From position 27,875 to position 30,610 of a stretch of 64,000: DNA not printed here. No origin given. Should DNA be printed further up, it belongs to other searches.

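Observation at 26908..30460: Gtr-type three-component extracytoplasmic glycosylation module next to manB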

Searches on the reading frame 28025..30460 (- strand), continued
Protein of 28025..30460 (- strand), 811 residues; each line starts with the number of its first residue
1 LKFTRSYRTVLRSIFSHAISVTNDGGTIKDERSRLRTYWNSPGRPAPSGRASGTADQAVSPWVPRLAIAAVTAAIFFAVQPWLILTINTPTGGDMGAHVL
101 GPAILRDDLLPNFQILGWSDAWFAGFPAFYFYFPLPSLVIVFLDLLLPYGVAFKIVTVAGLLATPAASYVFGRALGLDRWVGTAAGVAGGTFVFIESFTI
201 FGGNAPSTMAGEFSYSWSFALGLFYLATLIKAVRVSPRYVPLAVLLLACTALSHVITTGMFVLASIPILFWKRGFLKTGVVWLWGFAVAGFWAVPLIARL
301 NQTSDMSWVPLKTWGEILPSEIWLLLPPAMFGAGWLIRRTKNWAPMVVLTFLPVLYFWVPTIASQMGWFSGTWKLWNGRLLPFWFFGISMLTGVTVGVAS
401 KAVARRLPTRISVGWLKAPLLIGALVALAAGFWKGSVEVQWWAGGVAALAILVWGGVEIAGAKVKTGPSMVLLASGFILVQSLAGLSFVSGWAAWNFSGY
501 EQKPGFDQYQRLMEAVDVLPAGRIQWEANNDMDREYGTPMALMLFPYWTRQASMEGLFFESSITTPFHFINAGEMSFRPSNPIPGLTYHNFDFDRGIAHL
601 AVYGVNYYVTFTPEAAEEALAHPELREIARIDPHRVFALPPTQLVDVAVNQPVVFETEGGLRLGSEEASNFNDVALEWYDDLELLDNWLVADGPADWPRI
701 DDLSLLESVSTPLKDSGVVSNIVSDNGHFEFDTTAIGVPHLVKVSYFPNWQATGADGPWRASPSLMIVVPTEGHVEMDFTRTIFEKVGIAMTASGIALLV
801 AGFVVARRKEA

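Call 39: list_cluster_members(proteins=[P0221, P0130, P0160, P0174, P0136, P0178, P0219, P0257, P0142, P0237])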
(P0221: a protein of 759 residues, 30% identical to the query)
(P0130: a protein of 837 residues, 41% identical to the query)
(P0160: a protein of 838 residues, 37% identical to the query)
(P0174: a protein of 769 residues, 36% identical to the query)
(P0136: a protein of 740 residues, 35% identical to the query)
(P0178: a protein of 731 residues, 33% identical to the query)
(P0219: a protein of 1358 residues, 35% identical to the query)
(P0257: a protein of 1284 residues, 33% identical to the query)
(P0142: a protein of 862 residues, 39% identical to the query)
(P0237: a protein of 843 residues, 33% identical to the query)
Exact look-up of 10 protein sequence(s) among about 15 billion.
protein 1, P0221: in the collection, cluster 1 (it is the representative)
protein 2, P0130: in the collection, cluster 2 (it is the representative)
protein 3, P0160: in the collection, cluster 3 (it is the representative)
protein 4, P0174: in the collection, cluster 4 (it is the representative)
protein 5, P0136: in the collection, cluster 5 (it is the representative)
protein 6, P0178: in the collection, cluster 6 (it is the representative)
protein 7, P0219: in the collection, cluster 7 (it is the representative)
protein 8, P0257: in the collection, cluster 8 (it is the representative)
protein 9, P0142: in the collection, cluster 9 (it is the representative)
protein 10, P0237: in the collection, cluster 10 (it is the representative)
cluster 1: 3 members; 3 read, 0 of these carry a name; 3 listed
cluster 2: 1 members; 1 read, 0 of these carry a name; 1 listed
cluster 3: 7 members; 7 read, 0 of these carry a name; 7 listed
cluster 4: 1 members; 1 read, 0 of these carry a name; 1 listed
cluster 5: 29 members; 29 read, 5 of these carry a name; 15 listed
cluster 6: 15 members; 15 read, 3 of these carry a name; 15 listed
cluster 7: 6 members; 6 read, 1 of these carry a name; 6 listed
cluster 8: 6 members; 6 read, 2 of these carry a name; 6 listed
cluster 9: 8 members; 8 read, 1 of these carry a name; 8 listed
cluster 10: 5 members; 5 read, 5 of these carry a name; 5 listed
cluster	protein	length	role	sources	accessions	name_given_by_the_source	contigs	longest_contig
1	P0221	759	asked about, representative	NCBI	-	-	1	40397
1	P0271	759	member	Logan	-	-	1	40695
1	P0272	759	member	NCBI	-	-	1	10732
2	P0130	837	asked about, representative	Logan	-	-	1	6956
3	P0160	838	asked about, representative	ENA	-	-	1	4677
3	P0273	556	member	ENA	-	-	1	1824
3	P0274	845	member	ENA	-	-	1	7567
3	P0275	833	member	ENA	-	-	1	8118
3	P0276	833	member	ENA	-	-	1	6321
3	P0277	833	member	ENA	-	-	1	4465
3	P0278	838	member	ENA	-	-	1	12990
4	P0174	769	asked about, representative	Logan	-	-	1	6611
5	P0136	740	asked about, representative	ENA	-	-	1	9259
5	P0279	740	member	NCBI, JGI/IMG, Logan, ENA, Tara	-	strand:- start:2145 stop:4367 length:2223 start_codon:yes stop_codon:yes ...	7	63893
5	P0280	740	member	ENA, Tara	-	strand:- start:8159 stop:10381 length:2223 start_codon:yes stop_codon:yes ...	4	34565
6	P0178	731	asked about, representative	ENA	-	-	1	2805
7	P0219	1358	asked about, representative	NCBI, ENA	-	-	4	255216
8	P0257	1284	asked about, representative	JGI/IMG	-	phosphomannomutase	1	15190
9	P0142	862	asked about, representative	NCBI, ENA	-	-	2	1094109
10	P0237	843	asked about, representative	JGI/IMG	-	hypothetical protein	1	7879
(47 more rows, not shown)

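Call 43: search_protein_families(library=pfam, proteins=[P0219, P0257, P0132, P0141, P0148, P0149, P0158, P0186], max_evalue=0.001)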
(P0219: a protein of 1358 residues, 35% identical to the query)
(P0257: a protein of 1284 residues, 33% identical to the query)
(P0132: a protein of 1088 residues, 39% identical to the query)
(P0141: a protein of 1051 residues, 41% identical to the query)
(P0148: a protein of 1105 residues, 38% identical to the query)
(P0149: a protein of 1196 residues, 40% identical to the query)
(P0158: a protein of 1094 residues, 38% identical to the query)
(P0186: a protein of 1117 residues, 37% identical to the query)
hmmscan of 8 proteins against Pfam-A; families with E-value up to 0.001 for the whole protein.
P0219 (1358 aa): 4 families
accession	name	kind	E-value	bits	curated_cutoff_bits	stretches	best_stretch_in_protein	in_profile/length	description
PF02878.22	PGM_PMM_I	-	1.1e-30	106.6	22.5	1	901-1025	3-132/138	Phosphoglucomutase/phosphomannomutase, alpha/beta/alpha domain I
PF02880.22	PGM_PMM_III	-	2.5e-27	95.7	20.7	1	1159-1268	2-115/115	Phosphoglucomutase/phosphomannomutase, alpha/beta/alpha domain III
PF02879.22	PGM_PMM_II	-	1.8e-21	77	29.3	1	1055-1154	2-103/103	Phosphoglucomutase/phosphomannomutase, alpha/beta/alpha domain II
PF00408.26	PGM_PMM_IV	-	7.8e-09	35.9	23.1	1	1273-1342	1-65/68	Phosphoglucomutase/phosphomannomutase, C-terminal domain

P0257 (1284 aa): 5 families
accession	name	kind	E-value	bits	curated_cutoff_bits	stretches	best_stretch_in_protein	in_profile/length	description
PF02878.22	PGM_PMM_I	-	7e-29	100.7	22.5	1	834-957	2-130/138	Phosphoglucomutase/phosphomannomutase, alpha/beta/alpha domain I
PF02880.22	PGM_PMM_III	-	3e-26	92.2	20.7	1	1090-1196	5-115/115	Phosphoglucomutase/phosphomannomutase, alpha/beta/alpha domain III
PF02879.22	PGM_PMM_II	-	2.2e-19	70.3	29.3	1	983-1082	2-103/103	Phosphoglucomutase/phosphomannomutase, alpha/beta/alpha domain II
PF00408.26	PGM_PMM_IV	-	7.4e-09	36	23.1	1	1201-1267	1-60/68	Phosphoglucomutase/phosphomannomutase, C-terminal domain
PF10131.15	PTPS_related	-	2.3e-05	23.5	26.4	0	83-374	4-267/621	6-pyruvoyl-tetrahydropterin synthase related domain; membrane protein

P0132 (1088 aa): 1 family
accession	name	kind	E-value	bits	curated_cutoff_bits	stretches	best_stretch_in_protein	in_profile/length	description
PF10131.15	PTPS_related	-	6.8e-10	38.5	26.4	1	103-366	2-281/621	6-pyruvoyl-tetrahydropterin synthase related domain; membrane protein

P0141 (1051 aa): 0 families

P0148 (1105 aa): 1 family
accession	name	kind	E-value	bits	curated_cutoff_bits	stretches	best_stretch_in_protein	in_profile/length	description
PF10131.15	PTPS_related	-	4e-15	55.7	26.4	1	146-606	2-414/621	6-pyruvoyl-tetrahydropterin synthase related domain; membrane protein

P0149 (1196 aa): 0 families

P0158 (1094 aa): 3 families
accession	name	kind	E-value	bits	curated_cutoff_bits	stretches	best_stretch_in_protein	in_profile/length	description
PF00535.33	Glycos_transf_2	-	6e-25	88.6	23.3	1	832-950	1-121/168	Glycosyl transferase family 2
PF13641.12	Glyco_tranf_2_3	-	1.3e-08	35.5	27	1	831-947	3-126/230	Glycosyltransferase like family 2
PF10111.15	Glyco_tranf_2_2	-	0.00038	20.5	27.3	1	832-930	1-103/276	Glycosyltransferase like family 2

P0186 (1117 aa): 2 families
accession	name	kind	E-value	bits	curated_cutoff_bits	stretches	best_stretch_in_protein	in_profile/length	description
PF00535.33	Glycos_transf_2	-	1.2e-23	84.3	23.3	1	874-1042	1-168/168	Glycosyl transferase family 2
PF13641.12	Glyco_tranf_2_3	-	0.00061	20.3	27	0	871-996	1-129/230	Glycosyltransferase like family 2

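Call 47: find_encoding_contigs(protein=P0219, flank=6000, max_places=2)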
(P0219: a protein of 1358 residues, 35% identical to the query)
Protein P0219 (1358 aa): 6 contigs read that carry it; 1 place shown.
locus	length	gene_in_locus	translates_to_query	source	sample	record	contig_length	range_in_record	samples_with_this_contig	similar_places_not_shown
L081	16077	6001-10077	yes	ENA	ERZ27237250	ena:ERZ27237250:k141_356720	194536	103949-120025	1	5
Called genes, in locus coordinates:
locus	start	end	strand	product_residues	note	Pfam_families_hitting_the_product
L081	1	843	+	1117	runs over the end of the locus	PF00535:Glycos_transf_2, PF13641:Glyco_tranf_2_3, PF13632:Glyco_trans_2_3 (weak)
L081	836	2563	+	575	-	PF18986:DUF5719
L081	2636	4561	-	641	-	PF06480:FtsH_ext (weak), PF05496:RuvB_N (faint), PF00004:AAA, PF07728:AAA_5 (weak), PF17862:AAA_lid_3, PF01434:Peptidase_M41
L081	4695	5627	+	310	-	PF02517:Rce1-like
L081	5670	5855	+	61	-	-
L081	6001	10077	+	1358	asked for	PF02878:PGM_PMM_I, PF02879:PGM_PMM_II, PF02880:PGM_PMM_III, PF00408:PGM_PMM_IV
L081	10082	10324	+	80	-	PF03966:Trm112p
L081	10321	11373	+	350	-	PF10432:bact-PGI_C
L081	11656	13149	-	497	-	PF09852:DUF2079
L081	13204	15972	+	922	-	PF07517:SecA_DEAD, PF01043:SecA_PP_bind, PF21090:P-loop_SecA, PF07516:SecA_SW, PF02810:SEC-C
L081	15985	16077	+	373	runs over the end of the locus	PF03462:PCRF, PF00472:RF-1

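Call 48: find_encoding_contigs(protein=P0158, flank=6000, max_places=2)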
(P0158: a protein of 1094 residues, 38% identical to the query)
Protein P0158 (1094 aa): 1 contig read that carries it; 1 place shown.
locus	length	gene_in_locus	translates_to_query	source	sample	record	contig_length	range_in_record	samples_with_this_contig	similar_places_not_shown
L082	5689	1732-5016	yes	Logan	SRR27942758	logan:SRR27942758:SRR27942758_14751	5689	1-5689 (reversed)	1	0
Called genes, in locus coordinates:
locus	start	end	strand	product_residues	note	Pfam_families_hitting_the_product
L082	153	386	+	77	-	PF12005:DUF3499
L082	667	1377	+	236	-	PF02517:Rce1-like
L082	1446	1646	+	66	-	-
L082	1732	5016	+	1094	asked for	PF10131:PTPS_related (weak), PF00535:Glycos_transf_2, PF13641:Glyco_tranf_2_3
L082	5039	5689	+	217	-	?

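Call 49: find_encoding_contigs(protein=P0221, flank=6000, max_places=2)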
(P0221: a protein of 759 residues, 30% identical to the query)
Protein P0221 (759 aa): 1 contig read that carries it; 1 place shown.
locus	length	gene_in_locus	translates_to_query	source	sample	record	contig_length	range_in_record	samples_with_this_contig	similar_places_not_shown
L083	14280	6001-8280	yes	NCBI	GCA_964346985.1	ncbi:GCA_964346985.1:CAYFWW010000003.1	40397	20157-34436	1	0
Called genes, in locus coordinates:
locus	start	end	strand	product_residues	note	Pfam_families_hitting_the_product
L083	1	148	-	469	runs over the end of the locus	PF01743:PolyA_pol, PF12627:PolyA_pol_RNAbd, PF01966:HD (weak), PF13735:tRNA_NucTran2_2 (weak)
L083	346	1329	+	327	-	PF00724:Oxidored_FMN, PF01207:Dus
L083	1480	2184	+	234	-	-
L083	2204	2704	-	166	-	PF19620:DUF6125, PF14196:ATC_hydrolase (weak)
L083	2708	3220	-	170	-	PF16156:DUF4864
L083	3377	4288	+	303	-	PF00781:DAGK_cat, PF19279:YegS_C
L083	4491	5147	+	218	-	PF03466:LysR_substrate, PF12849:PBP_like_2, PF12974:Phosphonate-bd (faint), PF12727:PBP_like (weak)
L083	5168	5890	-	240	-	PF00535:Glycos_transf_2, PF10111:Glyco_tranf_2_2, PF13641:Glyco_tranf_2_3 (weak)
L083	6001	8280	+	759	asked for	PF10131:PTPS_related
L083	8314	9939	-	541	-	PF03109:ABC1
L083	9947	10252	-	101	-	-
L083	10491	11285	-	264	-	PF04909:Amidohydro_2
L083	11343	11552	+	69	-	PF05768:Glrx-like (weak), PF00462:Glutaredoxin, PF13417:GST_N_3 (weak)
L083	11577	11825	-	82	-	PF02597:ThiS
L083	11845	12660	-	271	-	PF14453:ThiS-like, PF00899:ThiF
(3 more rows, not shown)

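Call 50: find_encoding_contigs(protein=P0142, flank=5000, max_places=1)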
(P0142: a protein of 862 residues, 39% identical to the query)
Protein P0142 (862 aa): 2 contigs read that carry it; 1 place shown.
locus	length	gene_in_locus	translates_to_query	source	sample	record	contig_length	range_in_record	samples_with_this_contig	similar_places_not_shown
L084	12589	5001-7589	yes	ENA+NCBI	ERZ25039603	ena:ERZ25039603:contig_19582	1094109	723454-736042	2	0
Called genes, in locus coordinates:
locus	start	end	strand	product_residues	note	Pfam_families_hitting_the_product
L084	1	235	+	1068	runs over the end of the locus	PF00535:Glycos_transf_2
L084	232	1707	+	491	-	PF07100:ASRT (faint), PF18986:DUF5719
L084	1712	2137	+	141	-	-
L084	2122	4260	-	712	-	PF06480:FtsH_ext, PF00004:AAA, PF07728:AAA_5 (faint), PF17862:AAA_lid_3, PF01434:Peptidase_M41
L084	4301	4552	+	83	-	PF12005:DUF3499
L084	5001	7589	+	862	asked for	-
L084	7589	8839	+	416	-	PF04138:GtrA_DPMS_TM, PF00535:Glycos_transf_2, PF10111:Glyco_tranf_2_2 (faint), PF13641:Glyco_tranf_2_3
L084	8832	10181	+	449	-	PF02878:PGM_PMM_I, PF02879:PGM_PMM_II, PF02880:PGM_PMM_III, PF00408:PGM_PMM_IV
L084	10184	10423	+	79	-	PF03966:Trm112p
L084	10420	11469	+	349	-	PF01380:SIS (weak), PF10432:bact-PGI_C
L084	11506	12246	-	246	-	PF00005:ABC_tran, PF13304:AAA_21 (faint), PF12399:BCA_ABC_TP_C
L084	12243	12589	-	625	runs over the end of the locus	PF02653:BPD_transp_2, PF00005:ABC_tran, PF13304:AAA_21 (faint), PF12399:BCA_ABC_TP_C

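Call 51: find_encoding_contigs(protein=P0279, flank=5000, max_places=1)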
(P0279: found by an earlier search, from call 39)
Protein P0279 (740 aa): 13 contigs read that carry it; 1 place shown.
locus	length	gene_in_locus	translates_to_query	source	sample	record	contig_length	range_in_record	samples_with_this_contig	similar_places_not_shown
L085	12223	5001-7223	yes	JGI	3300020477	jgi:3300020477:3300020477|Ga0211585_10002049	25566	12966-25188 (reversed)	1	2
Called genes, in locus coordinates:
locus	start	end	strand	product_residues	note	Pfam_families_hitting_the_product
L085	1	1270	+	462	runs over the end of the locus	PF03972:MmgE_PrpD_N, PF19305:MmgE_PrpD_C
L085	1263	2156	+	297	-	PF00483:NTP_transferase, PF12804:NTP_transf_3 (weak), PF25084:LbH_EIF2B (weak), PF25087:GMPPB_C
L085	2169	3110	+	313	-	PF01073:3Beta_HSD, PF01370:Epimerase, PF02719:Polysacc_synt_2, PF04321:RmlD_sub_bind, PF13460:NAD_binding_10 (weak), PF16363:GDP_Man_Dehyd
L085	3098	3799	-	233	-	PF01996:F420_ligase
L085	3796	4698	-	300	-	PF01933:CofD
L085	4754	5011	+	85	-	PF20586:DUF6788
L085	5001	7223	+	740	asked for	-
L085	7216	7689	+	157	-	PF04138:GtrA_DPMS_TM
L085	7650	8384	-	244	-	PF00535:Glycos_transf_2, PF10111:Glyco_tranf_2_2 (faint)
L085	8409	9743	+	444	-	PF02878:PGM_PMM_I, PF02879:PGM_PMM_II, PF02880:PGM_PMM_III, PF00408:PGM_PMM_IV (weak)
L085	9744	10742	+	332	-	PF10432:bact-PGI_C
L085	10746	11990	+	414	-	PF05221:AdoHcyase, PF00670:AdoHcyase_NAD, PF02826:2-Hacid_dh_C, PF07991:KARI_N (weak)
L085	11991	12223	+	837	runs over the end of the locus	PF07517:SecA_DEAD, PF01043:SecA_PP_bind, PF21090:P-loop_SecA, PF07516:SecA_SW, PF02810:SEC-C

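Call 52: find_encoding_contigs(protein=P0237, flank=5000, max_places=1)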
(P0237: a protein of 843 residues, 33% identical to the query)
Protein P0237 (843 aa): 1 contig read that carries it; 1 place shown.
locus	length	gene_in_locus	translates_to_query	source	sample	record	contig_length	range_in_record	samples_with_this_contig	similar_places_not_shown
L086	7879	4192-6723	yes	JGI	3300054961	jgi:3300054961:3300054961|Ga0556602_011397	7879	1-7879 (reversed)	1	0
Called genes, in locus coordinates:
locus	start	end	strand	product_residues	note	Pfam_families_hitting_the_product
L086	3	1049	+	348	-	?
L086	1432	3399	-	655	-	PF06480:FtsH_ext, PF13191:AAA_16 (faint), PF05496:RuvB_N (faint), PF00004:AAA, PF07728:AAA_5 (faint), PF17862:AAA_lid_3, PF01434:Peptidase_M41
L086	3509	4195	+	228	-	PF02517:Rce1-like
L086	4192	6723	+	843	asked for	PF10131:PTPS_related (weak)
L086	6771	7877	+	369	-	?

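Call 59: search_protein_families(library=pfam, proteins=[P0191, P0128, P0233, P0225], max_evalue=0.001)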
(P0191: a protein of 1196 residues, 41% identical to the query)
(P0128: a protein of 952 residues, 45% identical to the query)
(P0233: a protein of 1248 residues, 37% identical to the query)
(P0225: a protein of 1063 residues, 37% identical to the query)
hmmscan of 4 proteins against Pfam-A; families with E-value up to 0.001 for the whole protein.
P0191 (1196 aa): 3 families
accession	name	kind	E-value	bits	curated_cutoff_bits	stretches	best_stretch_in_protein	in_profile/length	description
PF00535.33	Glycos_transf_2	-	3.4e-19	69.8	23.3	1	945-1073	1-125/168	Glycosyl transferase family 2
PF10131.15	PTPS_related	-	1.1e-10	41.1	26.4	0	91-254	13-170/621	6-pyruvoyl-tetrahydropterin synthase related domain; membrane protein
PF04138.20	GtrA_DPMS_TM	-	1.2e-06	29.1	26.1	1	803-900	2-100/117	GtrA/DPMS, transmembrane domain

P0128 (952 aa): 3 families
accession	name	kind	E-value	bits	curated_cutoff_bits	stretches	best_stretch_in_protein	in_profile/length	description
PF00535.33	Glycos_transf_2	-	2.8e-17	63.6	23.3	1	704-867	1-164/168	Glycosyl transferase family 2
PF10131.15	PTPS_related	-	6.7e-11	41.8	26.4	1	36-505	2-441/621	6-pyruvoyl-tetrahydropterin synthase related domain; membrane protein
PF13641.12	Glyco_tranf_2_3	-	7.5e-05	23.3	27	1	703-821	3-123/230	Glycosyltransferase like family 2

P0233 (1248 aa): 3 families
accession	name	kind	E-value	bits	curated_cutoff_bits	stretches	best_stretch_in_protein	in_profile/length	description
PF00535.33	Glycos_transf_2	-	1.2e-28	100.6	23.3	1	1001-1166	1-166/168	Glycosyl transferase family 2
PF13641.12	Glyco_tranf_2_3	-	2.6e-05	24.8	27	1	1000-1201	3-209/230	Glycosyltransferase like family 2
PF20176.3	DUF6541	-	7.1e-05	21.7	29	1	235-564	166-503/646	Family of unknown function (DUF6541)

P0225 (1063 aa): 2 families
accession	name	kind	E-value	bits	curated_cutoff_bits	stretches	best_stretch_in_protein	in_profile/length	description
PF00535.33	Glycos_transf_2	-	5.1e-14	53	23.3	1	33-125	1-89/168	Glycosyl transferase family 2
PF13641.12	Glyco_tranf_2_3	-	1.1e-06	29.3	27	1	30-124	1-96/230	Glycosyltransferase like family 2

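Call 60: list_cluster_members(proteins=[P0191, P0128, P0233, P0158, P0186, P0225])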
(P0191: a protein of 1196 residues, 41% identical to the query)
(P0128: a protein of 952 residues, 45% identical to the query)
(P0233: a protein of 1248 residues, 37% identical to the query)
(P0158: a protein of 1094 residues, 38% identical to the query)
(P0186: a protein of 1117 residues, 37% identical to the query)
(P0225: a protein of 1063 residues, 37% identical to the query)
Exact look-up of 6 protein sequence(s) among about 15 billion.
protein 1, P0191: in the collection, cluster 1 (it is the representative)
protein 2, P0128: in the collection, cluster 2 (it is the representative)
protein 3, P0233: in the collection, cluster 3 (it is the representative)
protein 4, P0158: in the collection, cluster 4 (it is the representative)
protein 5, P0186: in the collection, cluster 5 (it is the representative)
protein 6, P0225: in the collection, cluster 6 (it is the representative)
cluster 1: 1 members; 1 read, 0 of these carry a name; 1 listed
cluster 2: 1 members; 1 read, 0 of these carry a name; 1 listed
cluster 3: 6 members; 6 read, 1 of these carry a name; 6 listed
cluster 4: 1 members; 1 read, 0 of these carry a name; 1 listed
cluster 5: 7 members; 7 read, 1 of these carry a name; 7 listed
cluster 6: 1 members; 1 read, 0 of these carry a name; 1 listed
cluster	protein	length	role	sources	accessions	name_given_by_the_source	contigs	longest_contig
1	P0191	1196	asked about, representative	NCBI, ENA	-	-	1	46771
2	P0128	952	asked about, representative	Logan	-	-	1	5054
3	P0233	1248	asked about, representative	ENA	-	-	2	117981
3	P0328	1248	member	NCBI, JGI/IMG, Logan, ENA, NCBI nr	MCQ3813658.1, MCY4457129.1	MAG: glycosyltransferase [Acidimicrobiia bacterium] | glycosyltransferase [Acidimicrobiia bacterium]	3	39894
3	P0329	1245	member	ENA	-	-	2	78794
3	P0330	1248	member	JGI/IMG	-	-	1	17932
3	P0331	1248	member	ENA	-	-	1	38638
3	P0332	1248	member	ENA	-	-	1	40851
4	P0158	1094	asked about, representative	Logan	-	-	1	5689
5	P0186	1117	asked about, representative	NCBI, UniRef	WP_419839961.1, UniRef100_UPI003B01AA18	glycosyltransferase [Candidatus Poriferisodalis sp.] | glycosyltransferase n=1 Tax=Candidatus Poriferisodalis sp. TaxID=3101277 ...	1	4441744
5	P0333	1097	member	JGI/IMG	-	-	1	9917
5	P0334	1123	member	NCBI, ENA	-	-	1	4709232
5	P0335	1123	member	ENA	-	-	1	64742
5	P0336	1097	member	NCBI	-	-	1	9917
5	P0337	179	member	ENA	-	-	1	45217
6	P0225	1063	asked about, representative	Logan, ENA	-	-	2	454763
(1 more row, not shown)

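Call 62: find_homologous_proteins(query=P0221)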
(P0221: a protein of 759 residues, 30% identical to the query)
Query P0221 (759 aa): 1201 proteins with E <= 0.001 among 8000 candidates; the best 120 are listed.
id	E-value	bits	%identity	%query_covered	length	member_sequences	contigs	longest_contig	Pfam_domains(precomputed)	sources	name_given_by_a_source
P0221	0.0e+0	1675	100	100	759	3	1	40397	PF10131.16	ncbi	-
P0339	8.7e-174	598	42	98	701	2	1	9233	PF10131.16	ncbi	-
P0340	2.4e-172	593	49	44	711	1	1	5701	PF10131.16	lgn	-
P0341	3.6e-165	569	41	96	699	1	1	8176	PF10131.16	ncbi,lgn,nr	ncbi:MAG: hypothetical protein IBX64_10255 [Actinobacteria bacterium]|nr:hypothetical protein [Actin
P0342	8.0e-165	568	36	98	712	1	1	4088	PF10131.16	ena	-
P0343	1.3e-164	568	37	97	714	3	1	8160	PF10131.16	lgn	-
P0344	1.8e-164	567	37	96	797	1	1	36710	PF13240.12,PF10131.16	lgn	-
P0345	2.3e-164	567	47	45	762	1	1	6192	PF10131.16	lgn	-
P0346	1.7e-162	561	39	98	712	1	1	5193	-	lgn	-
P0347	7.6e-161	555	39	97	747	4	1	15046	PF10131.16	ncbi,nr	ncbi:MAG: 6-pyruvoyl-tetrahydropterin synthase-related protein [Actinomycetota bacterium]|nr:6-pyruv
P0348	1.5e-160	554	37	99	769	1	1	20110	PF10131.16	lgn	-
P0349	2.9e-160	553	45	45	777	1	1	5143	-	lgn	-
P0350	4.8e-160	553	38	92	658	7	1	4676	PF10131.16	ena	-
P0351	3.2e-159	550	45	45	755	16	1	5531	PF10131.16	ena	-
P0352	1.3e-158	548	36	98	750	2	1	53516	PF10131.16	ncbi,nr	ncbi:MAG: 6-pyruvoyl-tetrahydropterin synthase-related protein [Actinobacteria bacterium]|nr:6-pyruv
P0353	1.5e-157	544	38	97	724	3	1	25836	PF10131.16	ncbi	ncbi:MAG: 6-pyruvoyl-tetrahydropterin synthase-related protein [Candidatus Aquicultor sp.]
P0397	2.0e-151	524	43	46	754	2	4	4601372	PF10131.16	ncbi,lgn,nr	ncbi:MAG: 6-pyruvoyl-tetrahydropterin synthase-related protein [Thermoleophilia bacterium]|nr:6-pyru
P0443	5.3e-146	506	38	99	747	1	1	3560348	PF10131.16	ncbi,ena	-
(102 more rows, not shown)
